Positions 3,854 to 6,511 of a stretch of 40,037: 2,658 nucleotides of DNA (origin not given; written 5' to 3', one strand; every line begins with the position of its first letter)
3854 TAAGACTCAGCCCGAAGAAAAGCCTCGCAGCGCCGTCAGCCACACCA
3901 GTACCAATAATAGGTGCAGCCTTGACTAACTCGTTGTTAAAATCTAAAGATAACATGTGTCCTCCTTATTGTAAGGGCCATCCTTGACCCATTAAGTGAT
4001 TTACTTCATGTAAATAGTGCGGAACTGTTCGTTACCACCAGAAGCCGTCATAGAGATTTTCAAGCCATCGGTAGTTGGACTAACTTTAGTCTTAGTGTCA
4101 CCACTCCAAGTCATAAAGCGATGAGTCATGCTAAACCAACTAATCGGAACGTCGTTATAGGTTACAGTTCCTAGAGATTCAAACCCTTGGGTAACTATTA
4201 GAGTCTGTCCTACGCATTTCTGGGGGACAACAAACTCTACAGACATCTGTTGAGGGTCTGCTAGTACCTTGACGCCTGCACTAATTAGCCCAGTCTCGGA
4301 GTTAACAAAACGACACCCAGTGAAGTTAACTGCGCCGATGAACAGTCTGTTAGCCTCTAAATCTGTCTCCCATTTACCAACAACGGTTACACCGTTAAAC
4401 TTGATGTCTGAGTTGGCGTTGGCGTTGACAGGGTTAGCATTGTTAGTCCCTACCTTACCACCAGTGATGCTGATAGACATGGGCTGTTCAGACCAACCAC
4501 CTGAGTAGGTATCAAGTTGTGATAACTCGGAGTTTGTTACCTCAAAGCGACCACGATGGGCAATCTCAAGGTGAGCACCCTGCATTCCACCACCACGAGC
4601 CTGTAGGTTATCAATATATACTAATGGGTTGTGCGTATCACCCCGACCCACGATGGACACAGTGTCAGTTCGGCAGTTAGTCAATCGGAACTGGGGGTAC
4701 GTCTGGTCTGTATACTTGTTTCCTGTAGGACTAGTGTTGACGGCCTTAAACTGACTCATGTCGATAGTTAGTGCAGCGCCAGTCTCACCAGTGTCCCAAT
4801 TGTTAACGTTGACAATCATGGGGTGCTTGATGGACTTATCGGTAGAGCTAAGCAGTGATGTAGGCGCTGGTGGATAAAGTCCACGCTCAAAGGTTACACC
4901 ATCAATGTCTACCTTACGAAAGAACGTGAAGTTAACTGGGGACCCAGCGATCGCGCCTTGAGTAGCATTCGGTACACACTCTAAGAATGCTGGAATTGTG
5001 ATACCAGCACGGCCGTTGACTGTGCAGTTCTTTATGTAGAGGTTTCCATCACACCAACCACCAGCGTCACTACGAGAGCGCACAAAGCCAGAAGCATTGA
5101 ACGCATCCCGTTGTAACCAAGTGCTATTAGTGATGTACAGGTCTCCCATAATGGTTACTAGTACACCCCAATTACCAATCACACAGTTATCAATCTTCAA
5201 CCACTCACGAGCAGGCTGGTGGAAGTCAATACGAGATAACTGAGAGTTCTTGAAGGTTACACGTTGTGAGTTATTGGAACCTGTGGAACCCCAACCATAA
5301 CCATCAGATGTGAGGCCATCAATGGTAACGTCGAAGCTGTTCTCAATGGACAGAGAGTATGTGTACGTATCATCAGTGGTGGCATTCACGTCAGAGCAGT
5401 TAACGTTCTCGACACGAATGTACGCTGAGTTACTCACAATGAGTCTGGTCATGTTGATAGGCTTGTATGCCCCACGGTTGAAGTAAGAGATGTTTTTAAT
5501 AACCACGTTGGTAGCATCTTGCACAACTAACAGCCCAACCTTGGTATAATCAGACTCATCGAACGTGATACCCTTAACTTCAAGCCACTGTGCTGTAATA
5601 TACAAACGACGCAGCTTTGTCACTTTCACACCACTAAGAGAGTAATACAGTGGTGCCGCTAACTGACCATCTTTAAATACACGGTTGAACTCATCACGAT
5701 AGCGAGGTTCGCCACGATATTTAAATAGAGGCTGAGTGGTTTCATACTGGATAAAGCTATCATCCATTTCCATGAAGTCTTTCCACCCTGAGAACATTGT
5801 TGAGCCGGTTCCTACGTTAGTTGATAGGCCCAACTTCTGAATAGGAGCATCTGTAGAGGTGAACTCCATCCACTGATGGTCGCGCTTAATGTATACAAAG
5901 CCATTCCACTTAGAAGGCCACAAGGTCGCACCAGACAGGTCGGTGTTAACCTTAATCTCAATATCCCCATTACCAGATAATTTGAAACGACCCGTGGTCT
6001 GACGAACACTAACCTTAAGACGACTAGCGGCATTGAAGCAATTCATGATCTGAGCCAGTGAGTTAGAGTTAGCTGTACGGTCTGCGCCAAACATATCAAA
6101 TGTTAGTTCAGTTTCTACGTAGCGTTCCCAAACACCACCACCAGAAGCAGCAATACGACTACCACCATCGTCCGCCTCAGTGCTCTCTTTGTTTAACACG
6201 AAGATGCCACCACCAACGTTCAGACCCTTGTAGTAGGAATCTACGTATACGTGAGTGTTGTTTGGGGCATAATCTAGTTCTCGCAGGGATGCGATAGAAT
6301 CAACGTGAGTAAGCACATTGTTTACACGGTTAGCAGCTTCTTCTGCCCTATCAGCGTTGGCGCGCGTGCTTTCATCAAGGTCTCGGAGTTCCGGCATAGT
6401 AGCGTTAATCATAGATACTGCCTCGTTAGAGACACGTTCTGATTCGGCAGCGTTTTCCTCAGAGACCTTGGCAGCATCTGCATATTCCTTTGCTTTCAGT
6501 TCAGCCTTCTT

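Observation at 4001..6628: Gene 17 is a chimeric 1025-aa tailspike on a near-T7 backbone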

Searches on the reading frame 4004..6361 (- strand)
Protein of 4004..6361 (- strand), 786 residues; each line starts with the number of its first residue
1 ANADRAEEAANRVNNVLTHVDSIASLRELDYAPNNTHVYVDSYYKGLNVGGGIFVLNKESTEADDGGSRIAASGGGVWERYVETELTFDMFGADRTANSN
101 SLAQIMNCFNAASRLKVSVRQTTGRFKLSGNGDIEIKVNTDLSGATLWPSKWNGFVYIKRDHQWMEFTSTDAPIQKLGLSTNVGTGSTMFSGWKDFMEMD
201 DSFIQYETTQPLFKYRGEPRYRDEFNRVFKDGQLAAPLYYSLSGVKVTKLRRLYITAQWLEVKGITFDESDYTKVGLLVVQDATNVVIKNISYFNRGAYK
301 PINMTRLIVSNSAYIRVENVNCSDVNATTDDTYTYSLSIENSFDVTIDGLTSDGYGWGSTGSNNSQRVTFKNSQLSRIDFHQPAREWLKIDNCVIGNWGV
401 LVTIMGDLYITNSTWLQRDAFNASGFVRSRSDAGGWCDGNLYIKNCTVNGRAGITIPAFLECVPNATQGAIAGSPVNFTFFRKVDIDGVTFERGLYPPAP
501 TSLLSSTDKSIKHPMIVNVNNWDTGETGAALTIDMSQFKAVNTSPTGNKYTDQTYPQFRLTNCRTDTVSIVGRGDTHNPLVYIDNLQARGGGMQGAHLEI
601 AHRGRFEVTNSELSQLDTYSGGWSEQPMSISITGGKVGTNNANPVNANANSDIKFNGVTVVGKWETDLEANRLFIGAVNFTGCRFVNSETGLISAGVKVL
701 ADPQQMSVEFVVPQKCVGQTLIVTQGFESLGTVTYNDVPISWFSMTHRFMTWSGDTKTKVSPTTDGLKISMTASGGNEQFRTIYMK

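Call 16: find_homologous_proteins(query=window:4004-6361:-, max_evalue=0.001)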
Query window:4004-6361:- (786 aa): 24 proteins with E <= 0.001 among 8000 candidates.
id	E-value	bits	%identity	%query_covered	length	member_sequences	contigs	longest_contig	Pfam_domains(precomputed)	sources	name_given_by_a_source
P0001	0.0e+0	1777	98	100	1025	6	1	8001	PF27114.1,PF03906.21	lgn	-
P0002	0.0e+0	1639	90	100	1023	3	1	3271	PF27114.1,PF03906.21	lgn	-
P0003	0.0e+0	1598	87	100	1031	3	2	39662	PF27114.1,PF03906.21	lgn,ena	-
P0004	0.0e+0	1597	87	100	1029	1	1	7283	PF27114.1,PF05662.20,PF03906.21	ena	-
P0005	0.0e+0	1560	84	100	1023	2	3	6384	PF27114.1,PF03906.21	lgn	-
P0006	5.5e-297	1005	57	100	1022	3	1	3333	PF27114.1,PF03906.21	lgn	-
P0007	1.8e-242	825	49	100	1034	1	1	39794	PF27114.1,PF03906.21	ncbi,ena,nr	ncbi:MAG: hypothetical protein [Caudoviricetes sp.]|nr:MAG: hypothetical protein [Caudoviricetes sp.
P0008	3.9e-237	807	48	100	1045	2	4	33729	PF27114.1,PF05662.20,PF03906.21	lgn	-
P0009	1.8e-184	633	41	98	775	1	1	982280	PF27114.1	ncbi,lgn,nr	ncbi:TPA: hypothetical protein U2M59_000743 [Providencia stuartii]|nr:hypothetical protein [Providen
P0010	2.5e-155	537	38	95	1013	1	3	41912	PF27114.1,PF03906.21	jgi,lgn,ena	-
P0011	2.8e-154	533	39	86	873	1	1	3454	PF27114.1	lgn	-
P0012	8.0e-153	528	37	97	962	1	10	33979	PF27114.1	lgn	-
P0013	2.2e-90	322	33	81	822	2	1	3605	-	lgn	-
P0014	2.5e-90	322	33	81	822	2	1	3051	-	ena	-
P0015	5.7e-84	301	33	74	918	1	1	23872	-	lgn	-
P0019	1.7e-71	260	30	78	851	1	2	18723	PF27114.1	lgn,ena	-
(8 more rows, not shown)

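Call 25: find_encoding_contigs(protein=P0003, flank=10000, max_places=3)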
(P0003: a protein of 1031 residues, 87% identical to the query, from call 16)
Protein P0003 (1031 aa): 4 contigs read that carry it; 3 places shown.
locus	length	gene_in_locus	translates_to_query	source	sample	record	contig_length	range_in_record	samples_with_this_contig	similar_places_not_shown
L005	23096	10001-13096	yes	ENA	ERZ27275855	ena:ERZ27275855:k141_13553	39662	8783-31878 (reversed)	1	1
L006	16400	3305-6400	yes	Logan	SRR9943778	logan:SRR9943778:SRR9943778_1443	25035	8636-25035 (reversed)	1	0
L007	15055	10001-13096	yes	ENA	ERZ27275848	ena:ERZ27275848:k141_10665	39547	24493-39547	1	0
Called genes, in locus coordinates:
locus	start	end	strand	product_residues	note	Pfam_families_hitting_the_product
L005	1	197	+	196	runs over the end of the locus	PF17212:Tube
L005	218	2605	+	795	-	PF25675:Phage_nozzle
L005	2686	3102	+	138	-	PF11090:Phage_T7_Gp13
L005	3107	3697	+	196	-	PF24072:T7_gp14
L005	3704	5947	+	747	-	PF26212:Phage_T7_Gp15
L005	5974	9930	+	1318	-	PF01464:SLT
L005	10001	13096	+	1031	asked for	PF03906:Phage_T7_tail, PF27114:Phage_tail_beta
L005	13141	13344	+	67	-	PF10746:Phage_holin_2_2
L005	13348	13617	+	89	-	PF11123:DNA_Packaging_2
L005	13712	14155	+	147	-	PF03245:Phage_lysis (weak)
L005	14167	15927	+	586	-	PF22530:Terminase-T7_RNaseH-like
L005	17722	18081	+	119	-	PF08684:ocr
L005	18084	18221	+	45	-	PF26807:Phage_T7_GP04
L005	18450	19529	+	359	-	PF27024:Phage_T7_kinase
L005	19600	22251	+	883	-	PF14700:RPOL_N, PF00940:RNA_pol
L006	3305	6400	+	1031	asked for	PF03906:Phage_T7_tail, PF27114:Phage_tail_beta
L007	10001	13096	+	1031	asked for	PF03906:Phage_T7_tail, PF27114:Phage_tail_beta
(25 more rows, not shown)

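Call 26: find_encoding_contigs(protein=P0001, flank=10000, max_places=3)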
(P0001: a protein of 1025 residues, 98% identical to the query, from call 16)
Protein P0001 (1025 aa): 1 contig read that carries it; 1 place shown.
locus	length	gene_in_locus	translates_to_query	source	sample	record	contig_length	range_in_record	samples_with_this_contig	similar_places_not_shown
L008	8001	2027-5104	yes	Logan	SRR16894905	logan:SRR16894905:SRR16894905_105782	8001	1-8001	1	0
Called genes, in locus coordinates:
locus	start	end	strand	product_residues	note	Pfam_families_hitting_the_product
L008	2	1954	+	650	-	?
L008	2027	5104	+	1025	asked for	PF03906:Phage_T7_tail, PF27114:Phage_tail_beta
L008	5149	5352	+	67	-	PF10746:Phage_holin_2_2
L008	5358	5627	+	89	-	PF11123:DNA_Packaging_2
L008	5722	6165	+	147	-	PF03245:Phage_lysis (weak)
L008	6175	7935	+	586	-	PF22530:Terminase-T7_RNaseH-like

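Call 30: find_homologous_proteins(query=A2, max_evalue=0.001)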
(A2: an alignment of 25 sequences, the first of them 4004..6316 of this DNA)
Query A2 (25 sequences) (771 aa, profile of the alignment): 31 proteins with E <= 0.001 among 8000 candidates.
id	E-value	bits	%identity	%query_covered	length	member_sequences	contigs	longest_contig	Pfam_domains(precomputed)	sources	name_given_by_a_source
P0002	0.0e+0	1247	90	100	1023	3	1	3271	PF27114.1,PF03906.21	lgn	-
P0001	0.0e+0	1240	98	100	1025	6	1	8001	PF27114.1,PF03906.21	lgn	-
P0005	0.0e+0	1239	84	100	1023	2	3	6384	PF27114.1,PF03906.21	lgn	-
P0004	0.0e+0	1237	87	100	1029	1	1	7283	PF27114.1,PF05662.20,PF03906.21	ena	-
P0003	0.0e+0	1236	87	100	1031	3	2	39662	PF27114.1,PF03906.21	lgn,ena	-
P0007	0.0e+0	1170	48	100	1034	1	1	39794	PF27114.1,PF03906.21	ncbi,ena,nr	ncbi:MAG: hypothetical protein [Caudoviricetes sp.]|nr:MAG: hypothetical protein [Caudoviricetes sp.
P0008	0.0e+0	1159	47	100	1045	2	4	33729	PF27114.1,PF05662.20,PF03906.21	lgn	-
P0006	0.0e+0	1120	56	100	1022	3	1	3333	PF27114.1,PF03906.21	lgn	-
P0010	0.0e+0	1062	38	98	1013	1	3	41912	PF27114.1,PF03906.21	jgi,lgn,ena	-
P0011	0.0e+0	1041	38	95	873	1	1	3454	PF27114.1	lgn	-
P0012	8.4e-298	1009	38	97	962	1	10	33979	PF27114.1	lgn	-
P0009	7.2e-295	999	41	99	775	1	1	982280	PF27114.1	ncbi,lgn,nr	ncbi:TPA: hypothetical protein U2M59_000743 [Providencia stuartii]|nr:hypothetical protein [Providen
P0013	4.8e-287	973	33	82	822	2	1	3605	-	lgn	-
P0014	8.2e-287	972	33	82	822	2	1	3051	-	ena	-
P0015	1.1e-283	962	33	76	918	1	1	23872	-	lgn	-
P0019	1.9e-259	882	30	80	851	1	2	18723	PF27114.1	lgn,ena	-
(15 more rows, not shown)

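Call 45: find_encoding_contigs(protein=P0009, flank=10000, max_places=2)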
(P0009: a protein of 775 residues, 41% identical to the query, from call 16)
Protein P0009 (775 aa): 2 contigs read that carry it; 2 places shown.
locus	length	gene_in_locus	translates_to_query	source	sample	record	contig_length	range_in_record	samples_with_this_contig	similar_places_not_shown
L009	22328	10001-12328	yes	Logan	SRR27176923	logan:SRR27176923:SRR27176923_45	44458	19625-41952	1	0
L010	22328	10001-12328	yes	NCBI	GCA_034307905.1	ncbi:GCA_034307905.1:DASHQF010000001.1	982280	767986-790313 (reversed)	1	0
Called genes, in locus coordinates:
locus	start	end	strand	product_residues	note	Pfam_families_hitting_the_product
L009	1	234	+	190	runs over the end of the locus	PF03592:Terminase_2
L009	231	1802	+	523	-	-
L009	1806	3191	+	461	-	PF13264:DUF4055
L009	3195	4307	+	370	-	PF04233:Phage_Mu_F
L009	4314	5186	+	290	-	PF20356:DUF6651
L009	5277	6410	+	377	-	-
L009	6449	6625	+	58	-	-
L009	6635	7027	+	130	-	-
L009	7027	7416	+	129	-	-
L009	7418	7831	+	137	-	-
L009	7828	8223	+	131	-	PF13554:Phage_tail_terminator_5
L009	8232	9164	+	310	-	PF18906:Phage_tube_2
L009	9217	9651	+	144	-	PF27119:Phage_YdaY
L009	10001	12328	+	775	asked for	PF27114:Phage_tail_beta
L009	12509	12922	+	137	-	PF00717:Peptidase_S24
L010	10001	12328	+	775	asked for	PF27114:Phage_tail_beta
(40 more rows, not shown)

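Call 47: predict_structure(alignment_id=A2)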
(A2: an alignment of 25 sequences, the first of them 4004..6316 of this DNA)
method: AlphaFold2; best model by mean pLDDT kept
length: 771 residues; sequences in the alignment: 25
mean_pLDDT: 88.2   pTM: 0.85
mean pLDDT of the five models: 88.2, 88.1, 86.8, 86.5, 86.5
residues with pLDDT >= 90: 470; 70-90: 239; 50-70: 61; < 50: 1
segments of 3 or more residues with pLDDT < 50: none
pLDDT, mean of each block of 10 residues (from residue 1): 84 85 91 88 89 90 89 94 94 95 94 95 96 92 93 94 91 93 93 94 92 94 92 95 94 84 93 92 64 94 85 57 92 83 69 95 88 95 87 96 65 89 97 78 87 89 95 87 73 90 94 86 77 65 94 86 91 75 92 95 88 92 86 91 92 89 92 90 88 91 90 80 92 85 92 91 87 90
secondary structure, 60 per line:
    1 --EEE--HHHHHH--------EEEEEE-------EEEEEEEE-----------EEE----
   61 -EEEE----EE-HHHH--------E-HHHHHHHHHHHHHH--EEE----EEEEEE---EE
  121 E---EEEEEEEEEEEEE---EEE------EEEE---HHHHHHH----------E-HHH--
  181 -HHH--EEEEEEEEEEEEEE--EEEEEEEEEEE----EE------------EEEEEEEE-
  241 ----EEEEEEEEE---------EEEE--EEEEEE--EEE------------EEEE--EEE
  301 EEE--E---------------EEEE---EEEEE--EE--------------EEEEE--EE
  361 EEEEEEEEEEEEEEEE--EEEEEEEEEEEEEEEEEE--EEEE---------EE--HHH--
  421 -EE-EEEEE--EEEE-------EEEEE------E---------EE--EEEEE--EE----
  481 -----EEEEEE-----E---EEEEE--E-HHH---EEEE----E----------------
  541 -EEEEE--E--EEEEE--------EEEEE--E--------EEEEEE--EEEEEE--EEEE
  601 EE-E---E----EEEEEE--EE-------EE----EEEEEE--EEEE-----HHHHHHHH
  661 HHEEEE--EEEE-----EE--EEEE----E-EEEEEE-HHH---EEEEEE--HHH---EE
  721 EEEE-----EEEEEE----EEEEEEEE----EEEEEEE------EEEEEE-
elements in order (helices of 4 or more, strands of 3 or more residues): E3-5 H8-13 E22-27 E35-42 E54-56 E62-65 H73-76 H87-100 E103-105 E110-115 E119-121 E125-137 E141-143 E150-153 H157-163 E187-200 E203-213 E232-239 E245-253 E263-266 E269-274 E277-279 E292-295 E298-303 E322-325 E329-333 E352-356 E359-376 E379-396 E399-402 E425-429 E432-435 E443-447 E468-472 E486-491 E501-505 E516-519 E542-546 E552-556 E565-569 E581-586 E589-594 E597-602 E613-618 E636-641 E644-647 H653-662 E663-666 E669-672 E682-685 E692-697 E705-710 E719-724 E730-735 E740-747 E752-758 E765-770

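Call 50: fold_search(model_id=the predicted structure, library=pdb)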
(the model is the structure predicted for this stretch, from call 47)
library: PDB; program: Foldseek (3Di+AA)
matches with E <= 10: 618; with E <= 0.001: 75
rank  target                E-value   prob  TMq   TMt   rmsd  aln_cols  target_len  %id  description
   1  8x8m_A                6.5e-39  1.00  0.81  0.81   5.0       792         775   20  Cryo-EM structure of a bacteriophage tail- spike protein against Klebsiella pneumoniae K64,ORF41(K64-ORF41) (released 2024-09-04)
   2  9k4a_A                4.8e-14  1.00  0.37  0.41  13.1       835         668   10  Cryo-EM structure of depolymerase S2-4 from Klebsiella phage K64-1 (released 2026-03-25)
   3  7w1c_E                5.6e-13  1.00  0.36  0.41  12.5       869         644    9  Crystal structure of Klebsiella pneumoniae K1 capsule-specific polysaccharide lyase in a P1 crystal form (released 2022-05-18)
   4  7w1d_D                1.5e-12  1.00  0.35  0.40  12.5       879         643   10  Crystal structure of Klebsiella pneumoniae K1 capsule-specific polysaccharide lyase in a C2 crystal form (released 2022-05-18)
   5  7w1c_A                1.5e-12  1.00  0.34  0.40  12.9       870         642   10  Crystal structure of Klebsiella pneumoniae K1 capsule-specific polysaccharide lyase in a P1 crystal form (released 2022-05-18)
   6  7w1c_D                1.3e-11  1.00  0.34  0.41  13.6       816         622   10  Crystal structure of Klebsiella pneumoniae K1 capsule-specific polysaccharide lyase in a P1 crystal form (released 2022-05-18)
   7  8iq9_B                1.2e-10  1.00  0.28  0.38  17.2       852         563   11  Crystal structure of trimeric K2-2 TSP in complex with tetrasaccharide and octasaccharide (released 2024-02-21)
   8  8iq9_A                1.5e-10  1.00  0.28  0.37  17.3       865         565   10  Crystal structure of trimeric K2-2 TSP in complex with tetrasaccharide and octasaccharide (released 2024-02-21)
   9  8iq5_A                2.6e-10  1.00  0.30  0.41  17.5       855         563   11  Crystal structure of trimeric K2-2 TSP (released 2024-02-21)
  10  8iq5_D                5.1e-10  1.00  0.29  0.38  18.1       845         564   11  Crystal structure of trimeric K2-2 TSP (released 2024-02-21)
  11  6w4q_B                5.6e-10  1.00  0.18  0.19  20.9       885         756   12  Crystal structure of full-length tailspike protein 2 (TSP2, ORF211) ) from Escherichia coli O157:H7 bacteriophage CAB1 (released 2021-01-20)
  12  8iqe_C                7.6e-10  1.00  0.22  0.29  18.6       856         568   10  Crystal structure of tetrameric K2-2 TSP (released 2024-02-21)
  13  4ru4_B                9.5e-10  1.00  0.34  0.41  12.2       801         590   11  Crystal structure of the tailspike protein gp49 from Pseudomonas phage LKA1 (released 2015-11-18)
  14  8iqe_B                1.0e-09  1.00  0.19  0.25  19.1       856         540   10  Crystal structure of tetrameric K2-2 TSP (released 2024-02-21)
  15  4ru5_C                1.1e-09  1.00  0.34  0.41  12.9       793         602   11  Crystal Structure of the Pseudomonas phage phi297 tailspike gp61 (released 2015-11-18)
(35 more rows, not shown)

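Call 54: find_related_loci(query=A2, collection=genome_contigs, flank=3000)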
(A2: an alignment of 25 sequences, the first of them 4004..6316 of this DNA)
Query A2 (771 aa) in genome_contigs; peptide patterns used: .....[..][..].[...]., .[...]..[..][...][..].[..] (x = any residue, [..] = any of these).
187 stretches matched a pattern; 7 encode a relative of the query (tblastn E <= 1e-3); 7 distinct loci.
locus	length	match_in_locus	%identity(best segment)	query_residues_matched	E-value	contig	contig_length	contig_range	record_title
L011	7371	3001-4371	34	25-480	2e-69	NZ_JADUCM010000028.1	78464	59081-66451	Pseudomonas alkylphenolica strain PSB00016 PSB00016_c0028, whole genome shotgun sequence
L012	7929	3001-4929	28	70-725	1e-65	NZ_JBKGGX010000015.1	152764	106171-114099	Pseudomonas sp. SMN5 contig_15, whole genome shotgun sequence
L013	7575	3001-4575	31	70-602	9e-65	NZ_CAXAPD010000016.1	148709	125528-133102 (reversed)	Pseudomonas sp. RL_5y_Pfl2_73 isolate PseudoSSchier:73 RL_5y_Pfl2_73_NODE_16_length_148709_cov_21.510277, whole genome s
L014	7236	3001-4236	33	70-483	5e-64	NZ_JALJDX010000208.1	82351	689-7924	Pseudomonas sp. RGM2987 NODE_15_length_82351_cov_13.593805, whole genome shotgun sequence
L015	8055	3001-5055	27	25-719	3e-63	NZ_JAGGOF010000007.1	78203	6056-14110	Pseudomonas fluorescens strain ISL-33 ISL33_8, whole genome shotgun sequence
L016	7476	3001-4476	30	108-624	1e-60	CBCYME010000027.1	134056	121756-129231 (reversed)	MAG: Paracoccaceae bacterium isolate 5d379400-49c9-4577-ae81-f574560cfe0f genome assembly, contig: contig_27, whole geno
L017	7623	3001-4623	27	71-622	2e-60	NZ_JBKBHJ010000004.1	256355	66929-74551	MAG: Acinetobacter sp. isolate 21I_061.bin.14 NODE_70_length_256355_cov_66.999809, whole genome shotgun sequence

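Call 57: find_related_loci(query=A2, collection=viral_contigs, flank=3000)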
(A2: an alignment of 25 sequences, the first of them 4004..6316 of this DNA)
Query A2 (771 aa) in viral_contigs; peptide patterns used: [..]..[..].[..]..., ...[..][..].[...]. (x = any residue, [..] = any of these).
56 stretches matched a pattern; 18 encode a relative of the query (tblastn E <= 1e-3); 18 distinct loci.
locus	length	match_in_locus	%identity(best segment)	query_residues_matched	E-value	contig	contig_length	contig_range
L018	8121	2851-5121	38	1-752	9e-161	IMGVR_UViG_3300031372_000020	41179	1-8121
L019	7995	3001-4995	32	71-719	2e-89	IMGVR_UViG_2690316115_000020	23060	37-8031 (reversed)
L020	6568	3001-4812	31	2-631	1e-87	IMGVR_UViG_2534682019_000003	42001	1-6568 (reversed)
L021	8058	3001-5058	31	71-741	9e-81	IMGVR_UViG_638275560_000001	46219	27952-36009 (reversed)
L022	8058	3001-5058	31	71-741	1e-78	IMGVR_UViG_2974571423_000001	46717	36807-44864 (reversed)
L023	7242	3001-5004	30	68-719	1e-82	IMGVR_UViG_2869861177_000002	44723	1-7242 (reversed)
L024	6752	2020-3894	27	4-632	2e-66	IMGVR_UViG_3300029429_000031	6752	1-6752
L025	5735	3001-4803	27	84-685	1e-45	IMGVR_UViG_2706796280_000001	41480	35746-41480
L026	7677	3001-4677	28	36-603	7e-45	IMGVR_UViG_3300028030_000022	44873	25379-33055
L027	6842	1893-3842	23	42-650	3e-28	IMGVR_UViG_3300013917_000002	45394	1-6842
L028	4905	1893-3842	23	42-650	2e-27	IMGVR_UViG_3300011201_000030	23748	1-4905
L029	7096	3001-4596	24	172-672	1e-25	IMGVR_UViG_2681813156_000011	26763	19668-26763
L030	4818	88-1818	22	111-650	1e-24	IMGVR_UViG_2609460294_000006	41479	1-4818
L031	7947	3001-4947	23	42-649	1e-26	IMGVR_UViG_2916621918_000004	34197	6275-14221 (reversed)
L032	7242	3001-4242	25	172-534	1e-21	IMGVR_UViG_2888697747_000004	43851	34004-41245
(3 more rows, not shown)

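Call 58: search_protein_representatives(alignment_id=A2)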
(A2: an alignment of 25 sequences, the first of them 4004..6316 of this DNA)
Query: 25 sequences, 859 profile positions. Proteins with E-value up to 0.001 (for the whole library): 5281; up to 1e-10: 691; up to 1e-30: 118. The best 150 are listed.
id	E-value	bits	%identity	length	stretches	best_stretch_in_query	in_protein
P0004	0.0e+00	1236.5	-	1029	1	6-858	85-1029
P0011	0.0e+00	1040.8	-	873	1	72-858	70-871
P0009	2.3e-295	999.0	-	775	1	89-858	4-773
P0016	8.6e-284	960.7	-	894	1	17-858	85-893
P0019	6.0e-260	881.8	-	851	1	8-857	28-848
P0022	6.9e-221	752.6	-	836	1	1-850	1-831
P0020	2.4e-217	740.9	-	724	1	157-857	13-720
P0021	9.6e-213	725.6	-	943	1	8-847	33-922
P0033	1.9e-204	698.2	-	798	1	96-839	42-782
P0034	2.7e-199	681.1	-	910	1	59-858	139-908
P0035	4.2e-197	673.9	-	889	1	6-844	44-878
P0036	1.7e-183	628.9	-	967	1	31-857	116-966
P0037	1.1e-181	622.9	-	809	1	157-854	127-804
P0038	2.7e-179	615.0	-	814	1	64-774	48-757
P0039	2.8e-178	611.6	-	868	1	30-851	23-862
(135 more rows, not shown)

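Call 83: find_encoding_contigs(protein=P0004, flank=5000, max_places=1)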
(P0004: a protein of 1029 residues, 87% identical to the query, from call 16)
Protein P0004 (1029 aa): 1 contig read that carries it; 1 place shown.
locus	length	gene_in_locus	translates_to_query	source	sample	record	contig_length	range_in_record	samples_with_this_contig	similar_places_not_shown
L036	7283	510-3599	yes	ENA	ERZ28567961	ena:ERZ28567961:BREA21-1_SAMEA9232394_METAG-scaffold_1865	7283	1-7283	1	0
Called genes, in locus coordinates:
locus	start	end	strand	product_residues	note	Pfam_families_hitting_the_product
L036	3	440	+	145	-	?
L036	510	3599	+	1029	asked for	PF03906:Phage_T7_tail, PF05662:YadA_stalk (weak), PF27114:Phage_tail_beta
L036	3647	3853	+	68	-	PF10746:Phage_holin_2_2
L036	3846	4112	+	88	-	PF11123:DNA_Packaging_2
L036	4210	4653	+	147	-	-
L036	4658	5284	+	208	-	-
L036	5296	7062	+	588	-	PF22530:Terminase-T7_RNaseH-like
